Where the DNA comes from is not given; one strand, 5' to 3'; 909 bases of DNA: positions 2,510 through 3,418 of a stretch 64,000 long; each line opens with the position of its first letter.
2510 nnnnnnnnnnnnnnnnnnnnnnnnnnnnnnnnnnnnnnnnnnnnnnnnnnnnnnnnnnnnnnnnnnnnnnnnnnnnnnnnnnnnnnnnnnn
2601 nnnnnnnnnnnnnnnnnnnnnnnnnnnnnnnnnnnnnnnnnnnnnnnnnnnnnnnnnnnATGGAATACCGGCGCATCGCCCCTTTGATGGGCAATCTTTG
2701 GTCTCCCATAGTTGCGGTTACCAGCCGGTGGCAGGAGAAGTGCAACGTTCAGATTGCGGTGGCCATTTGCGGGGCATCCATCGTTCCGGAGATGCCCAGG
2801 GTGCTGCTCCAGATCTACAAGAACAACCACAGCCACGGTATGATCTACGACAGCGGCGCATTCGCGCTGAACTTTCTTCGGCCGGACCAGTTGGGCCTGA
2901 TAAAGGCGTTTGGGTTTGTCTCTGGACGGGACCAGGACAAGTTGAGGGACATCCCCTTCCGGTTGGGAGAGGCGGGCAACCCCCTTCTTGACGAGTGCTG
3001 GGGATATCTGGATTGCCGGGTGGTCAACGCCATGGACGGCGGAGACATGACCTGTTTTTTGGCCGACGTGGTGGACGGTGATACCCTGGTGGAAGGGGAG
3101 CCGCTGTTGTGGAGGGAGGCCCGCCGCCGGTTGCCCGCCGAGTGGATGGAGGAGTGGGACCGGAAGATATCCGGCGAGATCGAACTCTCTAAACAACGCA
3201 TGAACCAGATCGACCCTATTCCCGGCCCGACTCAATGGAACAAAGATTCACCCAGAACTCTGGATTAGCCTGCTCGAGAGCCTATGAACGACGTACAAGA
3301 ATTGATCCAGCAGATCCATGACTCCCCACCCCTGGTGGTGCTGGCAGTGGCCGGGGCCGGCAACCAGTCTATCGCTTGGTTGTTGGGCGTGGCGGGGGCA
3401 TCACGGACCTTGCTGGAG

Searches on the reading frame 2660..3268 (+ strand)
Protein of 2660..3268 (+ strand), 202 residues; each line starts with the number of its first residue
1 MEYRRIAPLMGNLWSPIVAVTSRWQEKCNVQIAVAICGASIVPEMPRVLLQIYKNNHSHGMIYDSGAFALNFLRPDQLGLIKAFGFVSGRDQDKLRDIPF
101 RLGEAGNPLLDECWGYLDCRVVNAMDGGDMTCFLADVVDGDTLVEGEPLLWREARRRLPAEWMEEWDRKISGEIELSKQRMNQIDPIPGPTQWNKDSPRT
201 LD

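Call 8: search_protein_families(library=pfam, proteins=[window:2660-3268:+], max_evalue=0.01)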
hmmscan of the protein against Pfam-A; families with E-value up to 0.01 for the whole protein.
window:2660-3268:+ (202 aa): 1 family
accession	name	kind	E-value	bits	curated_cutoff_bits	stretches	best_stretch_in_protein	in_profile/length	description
PF01613.24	Flavin_Reduct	-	3.6e-26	92.5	27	1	10-154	1-147/153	Flavin reductase like domain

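Call 12: find_encoding_contigs(protein=window:2660-3268:+, flank=3000, max_places=10)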
Protein window:2660-3268:+ (202 aa): 13 contigs read that carry it; 10 places shown.
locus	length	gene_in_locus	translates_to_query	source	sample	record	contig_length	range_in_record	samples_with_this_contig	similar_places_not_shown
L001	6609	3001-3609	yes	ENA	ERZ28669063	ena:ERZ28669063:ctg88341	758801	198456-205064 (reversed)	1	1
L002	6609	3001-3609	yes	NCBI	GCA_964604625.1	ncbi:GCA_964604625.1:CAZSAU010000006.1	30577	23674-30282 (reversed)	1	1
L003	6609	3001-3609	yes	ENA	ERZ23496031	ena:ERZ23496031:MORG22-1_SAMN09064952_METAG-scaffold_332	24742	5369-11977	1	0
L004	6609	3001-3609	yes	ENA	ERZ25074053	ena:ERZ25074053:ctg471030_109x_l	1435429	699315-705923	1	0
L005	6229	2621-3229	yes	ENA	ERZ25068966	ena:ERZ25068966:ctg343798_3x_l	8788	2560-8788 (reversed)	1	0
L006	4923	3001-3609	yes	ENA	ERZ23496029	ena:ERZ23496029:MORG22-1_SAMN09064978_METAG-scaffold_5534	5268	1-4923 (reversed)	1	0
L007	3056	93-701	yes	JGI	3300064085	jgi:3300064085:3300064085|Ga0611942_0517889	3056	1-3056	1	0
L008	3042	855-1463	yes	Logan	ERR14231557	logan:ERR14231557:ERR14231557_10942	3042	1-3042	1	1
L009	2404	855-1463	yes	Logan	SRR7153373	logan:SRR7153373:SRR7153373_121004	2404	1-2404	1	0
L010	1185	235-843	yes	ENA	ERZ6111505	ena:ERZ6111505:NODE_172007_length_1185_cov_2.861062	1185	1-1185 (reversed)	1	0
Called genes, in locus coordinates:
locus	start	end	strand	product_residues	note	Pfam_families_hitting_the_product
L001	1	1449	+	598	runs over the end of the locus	PF05598:DUF772, PF01609:DDE_Tnp_1, PF13751:DDE_Tnp_1_6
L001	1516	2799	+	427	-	PF13546:DDE_5, PF01609:DDE_Tnp_1 (weak)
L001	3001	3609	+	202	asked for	PF01613:Flavin_Reduct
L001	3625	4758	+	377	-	PF01467:CTP_transf_like (weak)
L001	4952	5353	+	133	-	PF00507:Oxidored_q4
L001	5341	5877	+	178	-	PF01058:Oxidored_q6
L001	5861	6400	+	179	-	PF00329:Complex1_30kDa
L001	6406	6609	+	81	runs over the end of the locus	-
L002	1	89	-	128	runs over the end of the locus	?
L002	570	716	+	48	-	PF26549:Tricorn_N (weak)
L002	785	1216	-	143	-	PF19077:Big_13 (faint)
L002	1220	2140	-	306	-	PF14312:FG-GAP_2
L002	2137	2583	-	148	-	PF14312:FG-GAP_2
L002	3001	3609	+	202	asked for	PF01613:Flavin_Reduct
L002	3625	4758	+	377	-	PF01467:CTP_transf_like (weak)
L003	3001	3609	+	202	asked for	PF01613:Flavin_Reduct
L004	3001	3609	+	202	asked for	PF01613:Flavin_Reduct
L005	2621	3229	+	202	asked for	PF01613:Flavin_Reduct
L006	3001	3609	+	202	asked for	PF01613:Flavin_Reduct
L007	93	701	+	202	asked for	PF01613:Flavin_Reduct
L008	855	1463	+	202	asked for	PF01613:Flavin_Reduct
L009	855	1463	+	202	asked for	PF01613:Flavin_Reduct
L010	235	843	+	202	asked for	PF01613:Flavin_Reduct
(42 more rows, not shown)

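Call 13: find_homologous_proteins(query=window:2660-3265:+, max_evalue=1e-10)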
Query window:2660-3265:+ (202 aa): 965 proteins with E <= 1e-10 among 1171 candidates; the best 120 are listed.
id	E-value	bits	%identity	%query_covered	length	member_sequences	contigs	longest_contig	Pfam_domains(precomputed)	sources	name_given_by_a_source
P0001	2.8e-135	467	99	100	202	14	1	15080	PF01613.25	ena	-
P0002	4.0e-135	466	99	100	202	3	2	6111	PF01613.25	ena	-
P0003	6.4e-120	417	90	98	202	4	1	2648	PF01613.25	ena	-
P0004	7.1e-120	416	90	98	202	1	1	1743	PF01613.25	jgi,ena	-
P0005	4.2e-119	414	89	98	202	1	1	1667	PF01613.25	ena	-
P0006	5.8e-114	397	87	98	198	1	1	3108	PF01613.25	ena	-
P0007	1.0e-110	386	64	85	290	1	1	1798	PF01613.25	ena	-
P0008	1.2e-109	383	84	97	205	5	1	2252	PF01613.25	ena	-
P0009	5.3e-107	374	86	93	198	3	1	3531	PF01613.25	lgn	-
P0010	1.1e-105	370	82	100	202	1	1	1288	PF01613.25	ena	-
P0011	2.7e-100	352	80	95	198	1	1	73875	PF01613.25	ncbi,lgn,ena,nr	ncbi:MAG: hypothetical protein BZY80_01750 [SAR202 cluster bacterium Io17-Chloro-G2]|nr:MAG: hypothe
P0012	2.1e-99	350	78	97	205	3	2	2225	PF01613.25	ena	-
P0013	2.2e-97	343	79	92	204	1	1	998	PF01613.25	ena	-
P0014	9.5e-96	338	78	95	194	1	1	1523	PF01613.25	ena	-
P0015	1.1e-94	334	78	93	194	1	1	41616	PF01613.25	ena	-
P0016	3.6e-92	326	77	92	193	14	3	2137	PF01613.25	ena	-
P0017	3.9e-92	326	76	93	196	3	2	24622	PF01613.25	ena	-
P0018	4.2e-92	326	65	93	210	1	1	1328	PF01613.25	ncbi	-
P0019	5.2e-92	325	78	88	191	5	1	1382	PF01613.25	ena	-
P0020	1.6e-91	324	77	88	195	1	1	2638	PF01613.25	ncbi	-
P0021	1.7e-91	324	76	93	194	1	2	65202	PF01613.25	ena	-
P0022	3.5e-91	323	71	98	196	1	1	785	PF01613.25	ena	-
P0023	2.6e-90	320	74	91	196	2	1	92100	PF01613.25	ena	-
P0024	6.3e-90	318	74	91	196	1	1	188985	PF01613.25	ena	-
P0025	2.5e-89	317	74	92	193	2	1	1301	PF01613.25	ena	-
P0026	3.4e-89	316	72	93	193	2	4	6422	PF01613.25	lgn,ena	-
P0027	5.7e-89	315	76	92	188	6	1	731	PF01613.25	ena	-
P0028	1.0e-88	315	72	93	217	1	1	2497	PF01613.25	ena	-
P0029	1.4e-88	314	72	93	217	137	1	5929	PF01613.25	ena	-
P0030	2.8e-88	313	75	92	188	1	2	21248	PF01613.25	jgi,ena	jgi:flavin reductase (DIM6/NTAB) family NADH-FMN oxidoreductase RutF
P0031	3.8e-88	313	72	93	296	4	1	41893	PF01613.25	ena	-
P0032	4.0e-88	313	72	91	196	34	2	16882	PF01613.25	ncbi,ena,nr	ncbi:MAG: flavin reductase [Chloroflexi bacterium]|nr:flavin reductase [Chloroflexota bacterium]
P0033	4.8e-88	312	73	93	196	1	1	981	PF01613.25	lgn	-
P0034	4.9e-88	312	68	100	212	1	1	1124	PF01613.25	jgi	jgi:flavin reductase (DIM6/NTAB) family NADH-FMN oxidoreductase RutF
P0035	6.6e-88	312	73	93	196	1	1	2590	PF01613.25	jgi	jgi:ferric-chelate reductase [NAD(P)H]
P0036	9.9e-88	311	73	92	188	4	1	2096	PF01613.25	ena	-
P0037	3.2e-87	310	73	93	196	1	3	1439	PF01613.25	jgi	jgi:ferric-chelate reductase [NAD(P)H]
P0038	3.6e-87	309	72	93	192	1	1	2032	PF01613.25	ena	-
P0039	5.3e-87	309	71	95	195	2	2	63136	PF01613.25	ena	-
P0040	5.4e-87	309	72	91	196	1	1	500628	PF01613.25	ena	-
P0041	5.8e-87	309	71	93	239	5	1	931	PF01613.25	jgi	jgi:flavin reductase (DIM6/NTAB) family NADH-FMN oxidoreductase RutF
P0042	7.4e-87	308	72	93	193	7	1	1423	PF01613.25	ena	-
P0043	7.9e-87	308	71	92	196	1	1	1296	PF01613.25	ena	-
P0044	1.1e-86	308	71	92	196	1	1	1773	PF01613.25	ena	-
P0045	1.1e-86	308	72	93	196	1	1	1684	PF01613.25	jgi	jgi:ferric-chelate reductase [NAD(P)H]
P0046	1.5e-86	307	70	93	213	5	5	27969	PF01613.25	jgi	jgi:flavin reductase (DIM6/NTAB) family NADH-FMN oxidoreductase RutF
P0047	1.6e-86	307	71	91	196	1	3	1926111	PF01613.25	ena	-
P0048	2.4e-86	307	71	93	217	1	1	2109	PF01613.25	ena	-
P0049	2.7e-86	307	71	92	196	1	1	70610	PF01613.25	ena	-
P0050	5.7e-86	306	70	95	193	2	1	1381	PF01613.25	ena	-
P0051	8.6e-86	305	72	91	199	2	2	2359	PF01613.25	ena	-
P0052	1.1e-85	305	70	93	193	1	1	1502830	PF01613.25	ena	-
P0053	1.2e-85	305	69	93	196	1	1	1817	PF01613.25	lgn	-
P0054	1.2e-85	305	71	93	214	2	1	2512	PF01613.25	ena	-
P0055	1.8e-85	304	70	93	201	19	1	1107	PF01613.25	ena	-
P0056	2.4e-85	304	69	94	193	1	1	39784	PF01613.25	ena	-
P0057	2.6e-85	303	72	95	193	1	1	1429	PF01613.25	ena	-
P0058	4.5e-85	303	70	93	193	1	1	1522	PF01613.25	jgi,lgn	jgi:flavin reductase (DIM6/NTAB) family NADH-FMN oxidoreductase RutF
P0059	5.0e-85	302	70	93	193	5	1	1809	PF01613.25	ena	-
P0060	5.9e-85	302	69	93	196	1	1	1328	PF01613.25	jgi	jgi:flavin reductase (DIM6/NTAB) family NADH-FMN oxidoreductase RutF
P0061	9.3e-85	302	71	93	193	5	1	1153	PF01613.25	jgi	-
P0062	1.2e-84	301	73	87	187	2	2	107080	PF01613.25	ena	-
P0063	1.3e-84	301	71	93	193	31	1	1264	PF01613.25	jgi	jgi:flavin reductase (DIM6/NTAB) family NADH-FMN oxidoreductase RutF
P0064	1.6e-84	301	69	95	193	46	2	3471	PF01613.25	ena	-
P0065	2.1e-84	300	70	93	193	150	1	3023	PF01613.25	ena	-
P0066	2.3e-84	300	70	93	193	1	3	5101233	PF01613.25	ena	-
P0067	3.2e-84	300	73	89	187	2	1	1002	PF01613.25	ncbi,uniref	ncbi:flavin reductase domain protein, FMN-binding [hydrothermal vent metagenome]|uniref:Flavin reduc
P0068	7.1e-84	299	68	93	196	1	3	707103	PF01613.25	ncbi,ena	-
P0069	7.9e-84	299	69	93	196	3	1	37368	PF01613.25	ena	-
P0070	8.4e-84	298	69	93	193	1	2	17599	PF01613.25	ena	-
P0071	1.1e-83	298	69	93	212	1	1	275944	PF01613.25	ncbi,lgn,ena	-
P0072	1.1e-83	298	70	93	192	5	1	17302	PF01613.25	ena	-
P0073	1.4e-83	298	69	93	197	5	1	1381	PF01613.25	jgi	jgi:flavin reductase (DIM6/NTAB) family NADH-FMN oxidoreductase RutF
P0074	1.8e-83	297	69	93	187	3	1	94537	PF01613.25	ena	-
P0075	1.8e-83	297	70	92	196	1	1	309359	PF01613.25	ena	-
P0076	2.1e-83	297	69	92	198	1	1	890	PF01613.25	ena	-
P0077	5.1e-83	296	68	93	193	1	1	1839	PF01613.25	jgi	jgi:flavin reductase (DIM6/NTAB) family NADH-FMN oxidoreductase RutF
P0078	6.6e-83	296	69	92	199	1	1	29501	PF01613.25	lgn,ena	-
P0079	5.7e-82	293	68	93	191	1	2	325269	PF01613.25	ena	-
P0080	5.7e-82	292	73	89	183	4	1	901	PF01613.25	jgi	jgi:ferric-chelate reductase [NAD(P)H]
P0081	1.0e-81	292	70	94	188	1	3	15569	PF01613.25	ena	-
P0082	2.0e-81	291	68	95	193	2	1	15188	PF01613.25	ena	-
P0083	2.6e-81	290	69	93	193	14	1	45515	PF01613.25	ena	-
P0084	2.7e-81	290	68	93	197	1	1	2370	PF01613.25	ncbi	-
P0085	2.7e-81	290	68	95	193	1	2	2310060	PF01613.25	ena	-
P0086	4.1e-81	290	69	93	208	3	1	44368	PF01613.25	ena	-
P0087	4.2e-81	290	69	93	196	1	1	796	PF01613.25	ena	-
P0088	6.5e-81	289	68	93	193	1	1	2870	PF01613.25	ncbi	-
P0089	6.8e-81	289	70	89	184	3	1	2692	PF01613.25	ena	-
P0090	8.0e-81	289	66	98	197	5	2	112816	PF01613.25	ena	-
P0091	9.8e-81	288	70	87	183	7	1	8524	PF01613.25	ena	-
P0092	1.1e-80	288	68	93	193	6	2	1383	PF01613.25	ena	-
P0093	1.2e-80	288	66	93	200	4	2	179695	PF01613.25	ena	-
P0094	1.2e-80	288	65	94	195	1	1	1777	PF01613.25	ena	-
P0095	2.0e-80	287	66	96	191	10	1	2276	PF01613.25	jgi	jgi:flavin reductase (DIM6/NTAB) family NADH-FMN oxidoreductase RutF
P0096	2.4e-80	287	67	95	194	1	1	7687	PF01613.25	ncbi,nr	ncbi:MAG: flavin reductase family protein [Dehalococcoidia bacterium]|nr:flavin reductase family pro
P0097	4.8e-80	286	66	99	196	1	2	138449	PF01613.25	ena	-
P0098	5.1e-80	286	69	92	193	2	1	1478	PF01613.25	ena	-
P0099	6.0e-80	286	66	93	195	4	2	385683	PF01613.25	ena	-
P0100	8.6e-80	285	65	96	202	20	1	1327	PF01613.25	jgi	jgi:flavin reductase (DIM6/NTAB) family NADH-FMN oxidoreductase RutF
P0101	1.2e-79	285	68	93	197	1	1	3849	PF01613.25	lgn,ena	-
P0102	1.3e-79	285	66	92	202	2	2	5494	PF01613.25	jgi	jgi:flavin reductase (DIM6/NTAB) family NADH-FMN oxidoreductase RutF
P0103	1.5e-79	285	66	93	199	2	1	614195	PF01613.25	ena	-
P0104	1.5e-79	285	66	95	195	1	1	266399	PF01613.25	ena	-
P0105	2.0e-79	284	66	93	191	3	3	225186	PF01613.25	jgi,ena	jgi:flavin reductase (DIM6/NTAB) family NADH-FMN oxidoreductase RutF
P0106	2.0e-79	284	65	93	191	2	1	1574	PF01613.25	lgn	-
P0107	2.1e-79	284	65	92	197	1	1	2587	PF01613.25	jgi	jgi:flavin reductase (DIM6/NTAB) family NADH-FMN oxidoreductase RutF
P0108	2.1e-79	284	69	93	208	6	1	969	PF01613.25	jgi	jgi:flavin reductase (DIM6/NTAB) family NADH-FMN oxidoreductase RutF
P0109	3.6e-79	283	68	92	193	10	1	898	PF01613.25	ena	-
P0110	3.9e-79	283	66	93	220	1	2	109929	PF01613.25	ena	-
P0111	4.0e-79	283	68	94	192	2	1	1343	PF01613.25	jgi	-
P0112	4.4e-79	283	66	93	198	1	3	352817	PF01613.25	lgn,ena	-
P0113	5.1e-79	283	65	95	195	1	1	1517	PF01613.25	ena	-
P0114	6.7e-79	282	64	93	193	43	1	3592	PF01613.25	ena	-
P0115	8.4e-79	282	65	93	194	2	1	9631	PF01613.25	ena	-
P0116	9.4e-79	282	68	93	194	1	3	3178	PF01613.25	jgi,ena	-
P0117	1.1e-78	282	66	92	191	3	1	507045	PF01613.25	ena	-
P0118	1.2e-78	282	69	93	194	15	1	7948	PF01613.25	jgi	jgi:flavin reductase (DIM6/NTAB) family NADH-FMN oxidoreductase RutF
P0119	1.4e-78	281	65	93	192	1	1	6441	PF01613.25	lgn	-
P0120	1.5e-78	281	65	93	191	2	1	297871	PF01613.25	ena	-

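Call 17: find_encoding_contigs(protein=P0011, flank=2500, max_places=4)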
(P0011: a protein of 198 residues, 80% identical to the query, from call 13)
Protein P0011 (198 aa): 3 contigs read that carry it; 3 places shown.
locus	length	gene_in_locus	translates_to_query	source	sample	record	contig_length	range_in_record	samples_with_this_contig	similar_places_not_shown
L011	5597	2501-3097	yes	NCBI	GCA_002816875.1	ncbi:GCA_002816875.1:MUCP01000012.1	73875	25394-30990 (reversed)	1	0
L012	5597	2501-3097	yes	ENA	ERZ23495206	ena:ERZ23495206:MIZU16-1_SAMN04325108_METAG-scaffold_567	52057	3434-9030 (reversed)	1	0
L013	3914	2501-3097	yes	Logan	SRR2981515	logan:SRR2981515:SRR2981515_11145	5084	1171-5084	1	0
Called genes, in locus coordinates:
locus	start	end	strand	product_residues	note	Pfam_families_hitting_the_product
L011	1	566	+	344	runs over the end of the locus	PF26549:Tricorn_N, PF26550:Tricorn_2nd, PF26549:Tricorn_N, PF07676:PD40, PF26550:Tricorn_2nd, PF26549:Tricorn_N, PF07676:PD40, PF26549:Tricorn_N, +12 more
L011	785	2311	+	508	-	PF01917:Flagellin_arch-type (weak)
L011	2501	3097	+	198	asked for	PF01613:Flavin_Reduct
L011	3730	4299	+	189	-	-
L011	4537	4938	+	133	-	PF00507:Oxidored_q4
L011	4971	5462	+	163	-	PF01058:Oxidored_q6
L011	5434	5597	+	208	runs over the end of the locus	PF00329:Complex1_30kDa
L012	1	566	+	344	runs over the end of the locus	PF26549:Tricorn_N, PF26550:Tricorn_2nd, PF26549:Tricorn_N, PF07676:PD40, PF26550:Tricorn_2nd, PF26549:Tricorn_N, PF07676:PD40, PF26549:Tricorn_N, +12 more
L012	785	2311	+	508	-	PF01917:Flagellin_arch-type (weak)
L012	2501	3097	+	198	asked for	PF01613:Flavin_Reduct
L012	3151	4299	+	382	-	-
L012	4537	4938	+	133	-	PF00507:Oxidored_q4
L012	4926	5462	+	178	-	PF01058:Oxidored_q6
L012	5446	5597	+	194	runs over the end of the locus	PF00329:Complex1_30kDa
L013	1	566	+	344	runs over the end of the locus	PF26549:Tricorn_N, PF26550:Tricorn_2nd, PF26549:Tricorn_N, PF07676:PD40, PF26550:Tricorn_2nd, PF26549:Tricorn_N, PF07676:PD40, PF26549:Tricorn_N, +12 more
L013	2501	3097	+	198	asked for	PF01613:Flavin_Reduct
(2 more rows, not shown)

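Call 18: find_encoding_contigs(protein=P0003, flank=2500, max_places=4)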
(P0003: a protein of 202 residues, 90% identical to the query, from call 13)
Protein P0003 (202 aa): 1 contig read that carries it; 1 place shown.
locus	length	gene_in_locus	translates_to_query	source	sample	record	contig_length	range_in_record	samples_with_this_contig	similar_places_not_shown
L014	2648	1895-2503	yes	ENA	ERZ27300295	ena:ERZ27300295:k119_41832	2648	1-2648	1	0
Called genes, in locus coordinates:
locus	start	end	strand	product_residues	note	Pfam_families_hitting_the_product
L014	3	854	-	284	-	?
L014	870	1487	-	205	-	PF14312:FG-GAP_2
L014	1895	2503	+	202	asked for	PF01613:Flavin_Reduct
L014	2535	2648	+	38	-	?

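Call 19: find_encoding_contigs(protein=P0024, flank=2500, max_places=4)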
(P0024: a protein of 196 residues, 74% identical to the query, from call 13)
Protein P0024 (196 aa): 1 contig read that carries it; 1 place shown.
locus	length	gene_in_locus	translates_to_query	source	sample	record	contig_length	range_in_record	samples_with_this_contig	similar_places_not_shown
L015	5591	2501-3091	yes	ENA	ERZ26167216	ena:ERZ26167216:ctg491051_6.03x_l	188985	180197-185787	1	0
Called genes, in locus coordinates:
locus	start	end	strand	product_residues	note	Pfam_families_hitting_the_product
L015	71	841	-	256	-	PF01746:tRNA_m1G_MT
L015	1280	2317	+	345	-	-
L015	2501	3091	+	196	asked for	PF01613:Flavin_Reduct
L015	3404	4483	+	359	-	-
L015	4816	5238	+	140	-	PF00507:Oxidored_q4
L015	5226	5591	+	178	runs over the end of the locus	PF01058:Oxidored_q6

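Call 22: find_related_loci(query=window:2660-3265:+, collection=genome_contigs, flank=2000)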
Query window:2660-3265:+ (202 aa) in genome_contigs; peptide patterns used: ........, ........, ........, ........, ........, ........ (x = any residue, [..] = any of these).
292 stretches matched a pattern; 266 encode a relative of the query (tblastn E <= 1e-3); the best 80 are kept; 80 distinct loci.
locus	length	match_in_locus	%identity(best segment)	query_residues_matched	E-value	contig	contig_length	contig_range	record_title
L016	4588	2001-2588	80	1-192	4e-104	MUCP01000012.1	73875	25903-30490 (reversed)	MAG: SAR202 cluster bacterium Io17-Chloro-G2 DeepMed-Io17-C152, whole genome shotgun sequence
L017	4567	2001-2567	79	1-185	4e-91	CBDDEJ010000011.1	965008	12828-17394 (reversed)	MAG: Dehalococcoidia bacterium isolate 49c8d7ff-4838-46bf-a9ef-c42a27772ead genome assembly, contig: contig_11, whole ge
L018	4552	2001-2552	72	1-184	1e-89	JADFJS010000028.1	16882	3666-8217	MAG: Chloroflexota bacterium isolate B43T3L11 B43T3L11_NODE3169, whole genome shotgun sequence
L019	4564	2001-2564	72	1-188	1e-89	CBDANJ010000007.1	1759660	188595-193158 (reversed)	MAG: Dehalococcoidia bacterium isolate 1adee7ed-d6c2-401a-a923-f2c387bbb7f6 genome assembly, contig: contig_6, whole gen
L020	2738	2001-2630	78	1-202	9e-109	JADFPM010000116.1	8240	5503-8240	MAG: Chloroflexota bacterium isolate B73T1L10 B73T1L10_NODE15016, whole genome shotgun sequence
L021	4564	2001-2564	69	1-188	1e-86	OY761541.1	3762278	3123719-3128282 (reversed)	MAG: Dehalococcoidia bacterium isolate f9b9afb7-0d58-404f-89de-58ff16bbafec genome assembly, chromosome: 1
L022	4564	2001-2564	68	1-188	8e-87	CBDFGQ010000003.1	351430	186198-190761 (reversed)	MAG: Dehalococcoidia bacterium isolate 3299a7fc-3b8b-4791-927a-3a74d6ed150b genome assembly, contig: contig_3, whole gen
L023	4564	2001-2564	68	1-188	2e-85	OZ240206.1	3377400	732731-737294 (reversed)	MAG: Dehalococcoidia bacterium isolate 2e453fae-0281-4c22-a0b3-57af5dde5db4 genome assembly, chromosome: 1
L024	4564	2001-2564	69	1-188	2e-85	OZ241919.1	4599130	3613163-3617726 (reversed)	MAG: Dehalococcoidia bacterium isolate 6c1ee286-a86d-453a-9dbe-4da6ae1069d1 genome assembly, chromosome: 1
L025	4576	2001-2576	67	1-192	1e-85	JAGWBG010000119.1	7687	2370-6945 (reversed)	MAG: Dehalococcoidia bacterium isolate 277c_27 scaffold_18761, whole genome shotgun sequence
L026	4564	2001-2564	69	1-188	3e-85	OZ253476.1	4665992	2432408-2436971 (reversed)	MAG: Dehalococcoidia bacterium isolate f6f1a14d-75c1-44c4-996a-bd844335e16e genome assembly, chromosome: 1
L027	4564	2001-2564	68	1-188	2e-85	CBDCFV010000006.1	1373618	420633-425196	MAG: Dehalococcoidia bacterium isolate 9c3c1ea3-44c0-4b18-a908-b6ba16db4234 genome assembly, contig: contig_6, whole gen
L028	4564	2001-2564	69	1-188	8e-84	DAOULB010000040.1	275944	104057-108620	MAG TPA_asm: Dehalococcoidia bacterium isolate S8_378 317687, whole genome shotgun sequence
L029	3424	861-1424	65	1-188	3e-83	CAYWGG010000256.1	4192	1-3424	MAG TPA_asm: uncultured Dehalococcoidia bacterium isolate binchicken_co21_430 genome assembly, contig: NODE_31924_length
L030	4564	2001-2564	66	1-188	5e-83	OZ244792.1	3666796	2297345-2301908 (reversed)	MAG: Dehalococcoidia bacterium isolate ad4dcc4a-e611-4ae4-9ebb-ef3820abf337 genome assembly, chromosome: 1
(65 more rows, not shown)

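Call 28: find_encoding_contigs(protein=P0006, flank=2500, max_places=3)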
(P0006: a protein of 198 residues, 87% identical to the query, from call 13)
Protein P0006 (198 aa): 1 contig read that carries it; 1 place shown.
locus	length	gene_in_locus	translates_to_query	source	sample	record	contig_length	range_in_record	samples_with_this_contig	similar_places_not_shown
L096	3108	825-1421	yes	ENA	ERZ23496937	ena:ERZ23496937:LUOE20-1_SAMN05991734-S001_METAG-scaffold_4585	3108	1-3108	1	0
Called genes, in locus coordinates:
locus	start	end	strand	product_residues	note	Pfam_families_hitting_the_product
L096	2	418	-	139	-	?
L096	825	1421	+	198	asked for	PF01613:Flavin_Reduct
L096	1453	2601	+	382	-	PF01467:CTP_transf_like (faint)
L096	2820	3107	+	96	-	?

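Call 29: find_encoding_contigs(protein=P0009, flank=2500, max_places=3)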
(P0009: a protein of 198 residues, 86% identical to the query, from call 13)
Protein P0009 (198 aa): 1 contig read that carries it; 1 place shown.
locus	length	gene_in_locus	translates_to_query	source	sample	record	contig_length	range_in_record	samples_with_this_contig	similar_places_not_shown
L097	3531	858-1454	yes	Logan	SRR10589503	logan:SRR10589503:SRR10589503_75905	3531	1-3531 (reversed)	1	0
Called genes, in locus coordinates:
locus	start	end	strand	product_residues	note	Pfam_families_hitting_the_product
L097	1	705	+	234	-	?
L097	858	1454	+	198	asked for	PF01613:Flavin_Reduct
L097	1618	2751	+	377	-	-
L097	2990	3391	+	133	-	PF00507:Oxidored_q4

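Call 30: find_encoding_contigs(protein=P0008, flank=2500, max_places=3)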
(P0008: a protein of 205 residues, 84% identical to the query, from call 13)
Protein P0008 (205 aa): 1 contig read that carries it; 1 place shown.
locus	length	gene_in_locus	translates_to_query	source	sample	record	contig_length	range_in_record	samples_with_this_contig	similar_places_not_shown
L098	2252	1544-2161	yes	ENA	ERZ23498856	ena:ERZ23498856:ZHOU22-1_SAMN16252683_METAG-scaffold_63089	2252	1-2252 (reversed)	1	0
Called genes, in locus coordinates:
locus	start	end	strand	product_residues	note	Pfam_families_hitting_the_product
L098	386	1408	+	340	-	PF26549:Tricorn_N, PF26550:Tricorn_2nd, PF07676:PD40, PF26550:Tricorn_2nd, PF26549:Tricorn_N, PF07676:PD40, PF26550:Tricorn_2nd, PF26549:Tricorn_N, +13 more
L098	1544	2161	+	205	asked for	PF01613:Flavin_Reduct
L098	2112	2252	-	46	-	?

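Call 31: find_encoding_contigs(protein=P0010, flank=2500, max_places=3)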
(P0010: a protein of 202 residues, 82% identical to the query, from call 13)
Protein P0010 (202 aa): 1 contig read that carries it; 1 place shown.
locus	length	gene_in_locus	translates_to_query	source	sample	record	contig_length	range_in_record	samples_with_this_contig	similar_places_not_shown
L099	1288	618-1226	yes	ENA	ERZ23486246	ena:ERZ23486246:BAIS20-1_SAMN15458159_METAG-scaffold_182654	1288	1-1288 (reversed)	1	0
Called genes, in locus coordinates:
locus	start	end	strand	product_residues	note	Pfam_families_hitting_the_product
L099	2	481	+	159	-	?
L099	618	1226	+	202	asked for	PF01613:Flavin_Reduct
